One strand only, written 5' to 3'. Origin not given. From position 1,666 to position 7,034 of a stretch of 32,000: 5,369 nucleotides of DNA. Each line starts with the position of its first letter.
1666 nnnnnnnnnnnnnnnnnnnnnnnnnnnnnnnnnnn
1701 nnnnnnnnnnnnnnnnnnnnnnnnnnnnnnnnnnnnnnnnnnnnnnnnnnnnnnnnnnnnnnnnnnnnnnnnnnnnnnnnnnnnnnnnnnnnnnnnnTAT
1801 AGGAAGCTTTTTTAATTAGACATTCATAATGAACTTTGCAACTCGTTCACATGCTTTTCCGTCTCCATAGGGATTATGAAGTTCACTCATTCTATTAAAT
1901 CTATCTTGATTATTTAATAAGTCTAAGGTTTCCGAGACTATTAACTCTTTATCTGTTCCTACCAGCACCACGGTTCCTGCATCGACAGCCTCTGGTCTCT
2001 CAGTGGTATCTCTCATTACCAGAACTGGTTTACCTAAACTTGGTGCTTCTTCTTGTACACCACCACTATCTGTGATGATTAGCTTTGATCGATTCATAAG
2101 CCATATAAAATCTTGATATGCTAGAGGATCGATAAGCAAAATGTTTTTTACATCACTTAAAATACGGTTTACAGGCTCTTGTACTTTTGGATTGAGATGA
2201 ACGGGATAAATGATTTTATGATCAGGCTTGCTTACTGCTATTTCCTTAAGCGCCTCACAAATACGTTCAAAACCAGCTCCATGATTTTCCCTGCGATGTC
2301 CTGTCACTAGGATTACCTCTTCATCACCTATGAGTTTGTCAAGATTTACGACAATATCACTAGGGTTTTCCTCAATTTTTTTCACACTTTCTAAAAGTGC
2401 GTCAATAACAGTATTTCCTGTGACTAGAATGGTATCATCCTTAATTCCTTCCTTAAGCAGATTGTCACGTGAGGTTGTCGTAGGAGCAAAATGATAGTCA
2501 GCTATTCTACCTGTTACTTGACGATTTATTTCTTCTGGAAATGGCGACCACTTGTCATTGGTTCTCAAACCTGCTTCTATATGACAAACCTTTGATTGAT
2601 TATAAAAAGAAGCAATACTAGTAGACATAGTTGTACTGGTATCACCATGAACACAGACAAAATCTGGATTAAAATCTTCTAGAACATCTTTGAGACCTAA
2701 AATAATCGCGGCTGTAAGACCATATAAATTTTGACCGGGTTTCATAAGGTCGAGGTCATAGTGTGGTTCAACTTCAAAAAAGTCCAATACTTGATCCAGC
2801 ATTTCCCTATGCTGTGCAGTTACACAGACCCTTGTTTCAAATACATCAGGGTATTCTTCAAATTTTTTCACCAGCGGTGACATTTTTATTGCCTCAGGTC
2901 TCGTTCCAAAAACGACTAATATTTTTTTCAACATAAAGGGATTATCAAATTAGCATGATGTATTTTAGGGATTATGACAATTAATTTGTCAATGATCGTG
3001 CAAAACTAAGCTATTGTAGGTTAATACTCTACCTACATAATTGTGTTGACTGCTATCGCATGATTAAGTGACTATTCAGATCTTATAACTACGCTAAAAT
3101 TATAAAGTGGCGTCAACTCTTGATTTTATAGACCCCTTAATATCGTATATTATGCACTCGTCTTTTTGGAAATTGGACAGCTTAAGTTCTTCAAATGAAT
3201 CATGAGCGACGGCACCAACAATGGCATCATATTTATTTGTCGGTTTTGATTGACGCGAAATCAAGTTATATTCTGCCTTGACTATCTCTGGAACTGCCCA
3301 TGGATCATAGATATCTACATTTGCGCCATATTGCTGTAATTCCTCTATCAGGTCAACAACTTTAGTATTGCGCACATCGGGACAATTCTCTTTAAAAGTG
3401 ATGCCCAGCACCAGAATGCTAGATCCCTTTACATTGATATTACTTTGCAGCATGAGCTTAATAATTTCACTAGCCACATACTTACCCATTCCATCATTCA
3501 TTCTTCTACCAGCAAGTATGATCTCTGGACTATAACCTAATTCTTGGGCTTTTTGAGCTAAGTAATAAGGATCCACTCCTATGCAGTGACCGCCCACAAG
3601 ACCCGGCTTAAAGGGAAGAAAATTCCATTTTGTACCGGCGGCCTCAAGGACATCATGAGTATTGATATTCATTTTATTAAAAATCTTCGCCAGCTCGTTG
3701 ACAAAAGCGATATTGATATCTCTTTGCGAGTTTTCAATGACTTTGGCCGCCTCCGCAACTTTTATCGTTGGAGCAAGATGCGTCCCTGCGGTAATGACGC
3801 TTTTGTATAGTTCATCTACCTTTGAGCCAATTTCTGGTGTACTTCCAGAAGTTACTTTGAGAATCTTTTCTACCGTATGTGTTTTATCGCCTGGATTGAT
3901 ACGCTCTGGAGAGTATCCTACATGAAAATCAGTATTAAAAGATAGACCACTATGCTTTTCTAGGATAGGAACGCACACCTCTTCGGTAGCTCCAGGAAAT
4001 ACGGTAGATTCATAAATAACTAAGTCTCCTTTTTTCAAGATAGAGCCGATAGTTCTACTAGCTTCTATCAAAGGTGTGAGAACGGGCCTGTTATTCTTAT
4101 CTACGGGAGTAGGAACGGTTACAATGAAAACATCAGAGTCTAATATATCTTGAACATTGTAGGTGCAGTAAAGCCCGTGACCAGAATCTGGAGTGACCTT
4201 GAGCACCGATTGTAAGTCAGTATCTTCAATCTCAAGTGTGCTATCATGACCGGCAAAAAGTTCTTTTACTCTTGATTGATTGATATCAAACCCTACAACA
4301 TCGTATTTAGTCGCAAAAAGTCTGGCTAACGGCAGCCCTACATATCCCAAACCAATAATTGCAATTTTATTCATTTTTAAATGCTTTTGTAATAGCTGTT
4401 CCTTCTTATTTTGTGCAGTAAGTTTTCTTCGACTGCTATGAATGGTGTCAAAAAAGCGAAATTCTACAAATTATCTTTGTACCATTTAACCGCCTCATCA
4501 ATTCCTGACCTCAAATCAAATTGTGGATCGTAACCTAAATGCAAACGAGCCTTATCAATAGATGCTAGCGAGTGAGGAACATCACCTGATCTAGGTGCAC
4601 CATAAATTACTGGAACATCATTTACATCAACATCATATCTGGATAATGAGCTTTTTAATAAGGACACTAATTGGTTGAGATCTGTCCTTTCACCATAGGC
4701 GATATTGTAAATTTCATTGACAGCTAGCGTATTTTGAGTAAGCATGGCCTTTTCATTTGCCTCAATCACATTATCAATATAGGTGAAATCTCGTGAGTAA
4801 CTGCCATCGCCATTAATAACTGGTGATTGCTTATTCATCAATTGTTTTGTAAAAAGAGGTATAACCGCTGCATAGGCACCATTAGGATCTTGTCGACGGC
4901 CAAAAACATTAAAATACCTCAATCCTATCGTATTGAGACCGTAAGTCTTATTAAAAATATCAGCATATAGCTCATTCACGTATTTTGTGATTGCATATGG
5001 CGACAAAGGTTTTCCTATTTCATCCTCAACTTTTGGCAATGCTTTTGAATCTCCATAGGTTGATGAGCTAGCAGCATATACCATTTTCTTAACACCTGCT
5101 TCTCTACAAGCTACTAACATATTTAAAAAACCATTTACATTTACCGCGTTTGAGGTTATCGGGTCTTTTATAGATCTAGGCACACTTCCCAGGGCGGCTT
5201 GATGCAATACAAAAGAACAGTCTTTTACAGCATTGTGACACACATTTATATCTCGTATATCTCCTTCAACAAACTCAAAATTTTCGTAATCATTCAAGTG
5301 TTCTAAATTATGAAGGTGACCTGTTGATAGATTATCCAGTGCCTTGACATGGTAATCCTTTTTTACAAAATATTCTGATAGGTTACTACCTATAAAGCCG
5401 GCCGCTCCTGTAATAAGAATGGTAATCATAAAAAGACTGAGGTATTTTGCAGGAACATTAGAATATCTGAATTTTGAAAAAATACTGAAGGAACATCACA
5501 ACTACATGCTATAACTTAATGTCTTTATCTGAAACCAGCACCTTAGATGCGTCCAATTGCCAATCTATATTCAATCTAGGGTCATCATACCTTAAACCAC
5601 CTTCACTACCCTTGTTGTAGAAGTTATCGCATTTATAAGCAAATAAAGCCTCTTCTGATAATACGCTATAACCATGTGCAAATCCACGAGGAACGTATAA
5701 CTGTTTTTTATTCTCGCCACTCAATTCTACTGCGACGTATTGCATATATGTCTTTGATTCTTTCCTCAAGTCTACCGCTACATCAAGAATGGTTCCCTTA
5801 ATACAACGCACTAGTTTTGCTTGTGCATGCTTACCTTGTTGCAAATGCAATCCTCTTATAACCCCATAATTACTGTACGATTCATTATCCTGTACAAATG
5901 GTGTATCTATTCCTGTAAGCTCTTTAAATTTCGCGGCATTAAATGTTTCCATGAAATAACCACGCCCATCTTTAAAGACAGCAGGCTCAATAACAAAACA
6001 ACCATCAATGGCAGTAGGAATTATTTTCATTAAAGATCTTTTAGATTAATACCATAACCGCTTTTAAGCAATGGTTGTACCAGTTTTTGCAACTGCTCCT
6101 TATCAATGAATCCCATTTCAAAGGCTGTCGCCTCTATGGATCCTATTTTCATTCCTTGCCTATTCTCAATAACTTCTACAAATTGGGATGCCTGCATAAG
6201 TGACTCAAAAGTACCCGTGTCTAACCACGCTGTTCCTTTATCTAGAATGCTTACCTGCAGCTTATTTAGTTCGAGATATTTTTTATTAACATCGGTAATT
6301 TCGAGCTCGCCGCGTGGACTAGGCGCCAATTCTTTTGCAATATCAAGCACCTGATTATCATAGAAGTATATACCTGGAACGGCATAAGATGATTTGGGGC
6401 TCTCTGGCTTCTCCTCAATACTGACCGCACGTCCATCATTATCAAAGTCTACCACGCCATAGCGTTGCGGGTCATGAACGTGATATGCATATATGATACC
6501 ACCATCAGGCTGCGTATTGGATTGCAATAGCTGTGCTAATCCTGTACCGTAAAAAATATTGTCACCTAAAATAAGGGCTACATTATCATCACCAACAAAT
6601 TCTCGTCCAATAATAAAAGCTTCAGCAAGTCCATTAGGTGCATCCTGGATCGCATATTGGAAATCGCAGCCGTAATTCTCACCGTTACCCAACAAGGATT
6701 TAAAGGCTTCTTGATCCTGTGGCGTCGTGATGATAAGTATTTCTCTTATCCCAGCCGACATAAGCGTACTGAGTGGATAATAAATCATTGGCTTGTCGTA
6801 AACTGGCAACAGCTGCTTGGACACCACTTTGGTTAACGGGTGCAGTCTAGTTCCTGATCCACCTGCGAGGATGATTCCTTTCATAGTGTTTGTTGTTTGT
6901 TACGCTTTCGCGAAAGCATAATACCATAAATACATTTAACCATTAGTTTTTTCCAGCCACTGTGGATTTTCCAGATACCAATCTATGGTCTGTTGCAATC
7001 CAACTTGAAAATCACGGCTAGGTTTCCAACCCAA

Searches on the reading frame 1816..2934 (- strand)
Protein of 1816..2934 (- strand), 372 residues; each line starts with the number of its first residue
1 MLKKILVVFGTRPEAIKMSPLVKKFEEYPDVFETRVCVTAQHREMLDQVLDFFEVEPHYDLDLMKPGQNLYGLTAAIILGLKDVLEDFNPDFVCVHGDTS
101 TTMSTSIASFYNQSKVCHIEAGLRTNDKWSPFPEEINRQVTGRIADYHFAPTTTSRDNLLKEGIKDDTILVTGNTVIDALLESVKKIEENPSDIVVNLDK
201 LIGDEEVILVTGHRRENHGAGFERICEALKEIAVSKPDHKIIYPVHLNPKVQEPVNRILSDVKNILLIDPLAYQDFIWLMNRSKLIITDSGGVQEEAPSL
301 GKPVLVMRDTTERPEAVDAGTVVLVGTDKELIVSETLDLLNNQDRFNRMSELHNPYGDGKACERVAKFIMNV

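Call 60: search_protein_families(library=pfam, proteins=[window:1816-2934:-], max_evalue=1e-8)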
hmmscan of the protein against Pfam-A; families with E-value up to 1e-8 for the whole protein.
window:1816-2934:- (372 aa): 1 family
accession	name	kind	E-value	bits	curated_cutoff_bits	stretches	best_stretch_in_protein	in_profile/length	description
PF02350.25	Epimerase_2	-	2.1e-119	398.9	30.6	1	31-369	8-346/347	UDP-N-acetylglucosamine 2-epimerase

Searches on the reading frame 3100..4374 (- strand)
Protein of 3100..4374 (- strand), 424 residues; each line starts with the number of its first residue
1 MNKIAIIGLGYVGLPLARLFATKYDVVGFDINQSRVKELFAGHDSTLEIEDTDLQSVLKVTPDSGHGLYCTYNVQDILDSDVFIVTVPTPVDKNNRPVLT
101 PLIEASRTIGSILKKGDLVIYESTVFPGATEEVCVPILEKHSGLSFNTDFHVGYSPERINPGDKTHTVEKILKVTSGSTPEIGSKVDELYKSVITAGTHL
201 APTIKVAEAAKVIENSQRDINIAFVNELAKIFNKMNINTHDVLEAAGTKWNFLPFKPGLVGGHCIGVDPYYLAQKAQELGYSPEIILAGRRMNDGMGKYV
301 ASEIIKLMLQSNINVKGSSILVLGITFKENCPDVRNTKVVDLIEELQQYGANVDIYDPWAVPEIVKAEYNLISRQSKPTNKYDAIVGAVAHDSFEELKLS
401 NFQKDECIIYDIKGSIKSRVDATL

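Call 60: search_protein_families(library=pfam, proteins=[window:3100-4374:-], max_evalue=1e-8)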
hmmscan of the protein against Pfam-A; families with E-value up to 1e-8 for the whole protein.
window:3100-4374:- (424 aa): 3 families
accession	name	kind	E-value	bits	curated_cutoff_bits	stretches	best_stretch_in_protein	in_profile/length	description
PF03721.20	UDPG_MGDP_dh_N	-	3.8e-35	121.6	27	1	3-181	2-178/187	UDP-glucose/GDP-mannose dehydrogenase family, NAD binding domain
PF00984.24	UDPG_MGDP_dh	-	2.6e-26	92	25.4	1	206-294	2-93/94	UDP-glucose/GDP-mannose dehydrogenase family, central domain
PF03720.21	UDPG_MGDP_dh_C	-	3.1e-22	79.3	30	1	321-416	1-101/103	UDP-glucose/GDP-mannose dehydrogenase family, UDP binding domain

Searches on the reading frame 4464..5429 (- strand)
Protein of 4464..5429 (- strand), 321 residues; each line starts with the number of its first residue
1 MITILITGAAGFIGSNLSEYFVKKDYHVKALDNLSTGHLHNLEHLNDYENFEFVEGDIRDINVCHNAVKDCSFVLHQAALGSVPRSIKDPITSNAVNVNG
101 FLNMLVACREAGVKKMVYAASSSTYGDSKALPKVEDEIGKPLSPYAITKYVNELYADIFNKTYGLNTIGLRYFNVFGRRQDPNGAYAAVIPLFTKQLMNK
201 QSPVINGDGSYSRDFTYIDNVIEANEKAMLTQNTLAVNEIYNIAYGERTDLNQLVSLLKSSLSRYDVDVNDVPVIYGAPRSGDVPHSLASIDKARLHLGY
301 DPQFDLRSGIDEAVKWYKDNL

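Call 60: search_protein_families(library=pfam, proteins=[window:4464-5429:-], max_evalue=1e-8)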
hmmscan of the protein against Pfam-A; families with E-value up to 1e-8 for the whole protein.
window:4464-5429:- (321 aa): 5 families
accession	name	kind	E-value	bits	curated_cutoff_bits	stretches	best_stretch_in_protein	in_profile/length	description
PF01370.27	Epimerase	-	2.2e-57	194.7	20.9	1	4-244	1-240/240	NAD dependent epimerase/dehydratase family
PF16363.11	GDP_Man_Dehyd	-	2e-52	179.2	27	1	5-312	1-331/332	GDP-mannose 4,6 dehydratase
PF01073.25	3Beta_HSD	-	1.2e-22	80.7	22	1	5-225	1-225/280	3-beta hydroxysteroid dehydrogenase/isomerase family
PF02719.21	Polysacc_synt_2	-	7.1e-17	61.9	20.2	1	4-273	1-257/293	Polysaccharide biosynthesis protein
PF04321.23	RmlD_sub_bind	-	1.4e-10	41.2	27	1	3-154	2-134/287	RmlD substrate binding domain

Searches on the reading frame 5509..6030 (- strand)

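Call 60: search_protein_families(library=pfam, proteins=[window:5509-6030:-], max_evalue=1e-8)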
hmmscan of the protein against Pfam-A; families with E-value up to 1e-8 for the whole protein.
window:5509-6030:- (173 aa): 1 family
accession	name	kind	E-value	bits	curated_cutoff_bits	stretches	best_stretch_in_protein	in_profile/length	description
PF00908.23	dTDP_sugar_isom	-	8.7e-70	234.2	27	1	6-172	2-162/168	dTDP-4-dehydrorhamnose 3,5-epimerase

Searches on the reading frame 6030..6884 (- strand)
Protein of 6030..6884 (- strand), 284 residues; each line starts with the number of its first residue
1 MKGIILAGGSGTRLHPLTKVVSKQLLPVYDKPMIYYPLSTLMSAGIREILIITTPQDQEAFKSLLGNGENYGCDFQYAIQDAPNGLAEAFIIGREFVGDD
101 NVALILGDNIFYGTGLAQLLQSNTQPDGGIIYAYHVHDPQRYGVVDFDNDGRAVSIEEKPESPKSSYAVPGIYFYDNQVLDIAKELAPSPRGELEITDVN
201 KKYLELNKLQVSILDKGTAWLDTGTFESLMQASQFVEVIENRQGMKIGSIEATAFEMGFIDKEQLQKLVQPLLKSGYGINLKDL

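Call 6: search_protein_families(library=ncbifam, proteins=[window:6030-6884:-])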
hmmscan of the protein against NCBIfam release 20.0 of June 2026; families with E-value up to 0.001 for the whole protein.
window:6030-6884:- (284 aa): 33 families (the best 25 are shown)
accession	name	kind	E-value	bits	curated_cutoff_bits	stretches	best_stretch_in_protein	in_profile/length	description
TIGR01207.1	rmlA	equivalog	2.3e-134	447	360.65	1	2-284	1-284/286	glucose-1-phosphate thymidylyltransferase RfbA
NF012024.0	PRK15480.1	equivalog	1e-120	402.3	588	1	2-281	5-285/292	glucose-1-phosphate thymidylyltransferase RfbA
TIGR01208.1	rmlA_long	equivalog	6.5e-58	196.3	320.25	1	2-244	1-244/353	glucose-1-phosphate thymidylyltransferase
TIGR03992.1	Arch_glmU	subfamily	1.2e-45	156.1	292.1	1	1-235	1-226/393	bifunctional sugar-1-phosphate nucleotidylyltransferase/acetyltransferase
NF041173.1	Sug_nt_acttase_Thmprot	equivalog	3.1e-33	115.3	600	1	1-252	1-241/405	bifunctional sugar-1-phosphate nucleotidylyltransferase/acetyltransferase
NF041313.1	UDPGP_AglF_Halo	equivalog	9e-32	110.4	400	1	1-207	1-206/234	UTP--glucose-1-phosphate uridylyltransferase AglF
NF052502.1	man1P_GTase_Rv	exception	1.8e-27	96.1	440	1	3-234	3-228/352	mannose-1-phosphate guanylyltransferase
TIGR01099.1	galU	equivalog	5.8e-27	94.9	326.8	2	73-230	94-259/261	UTP--glucose-1-phosphate uridylyltransferase GalU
NF045761.1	NAMPUrTaseMurU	equivalog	1.1e-20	74.5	250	1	1-234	1-225/226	N-acetylmuramate alpha-1-phosphate uridylyltransferase MurU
NF003670.0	PRK05293.1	equivalog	4.9e-18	65.2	470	1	3-247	7-267/382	glucose-1-phosphate adenylyltransferase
TIGR02091.1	glgC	equivalog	6.8e-16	58.3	424.9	2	3-56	3-57/364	glucose-1-phosphate adenylyltransferase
NF009928.0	PRK13389.1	equivalog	5.7e-15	55.2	548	1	2-54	10-62/302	UTP--glucose-1-phosphate uridylyltransferase GalU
NF049965.1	GlMnHpPGnyltfHddC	equivalog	1.7e-14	54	300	1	1-181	1-173/221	D-glycero-D-manno-heptose 1-phosphate guanosyltransferase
TIGR01173.1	glmU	equivalog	1.5e-12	47.1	366.85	1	3-203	3-202/452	bifunctional UDP-N-acetylglucosamine diphosphorylase/glucosamine-1-phosphate N-acetyltransferase GlmU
NF007516.0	PRK10122.1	equivalog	3.4e-12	46.1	534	1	2-54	5-57/297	UTP--glucose-1-phosphate uridylyltransferase GalF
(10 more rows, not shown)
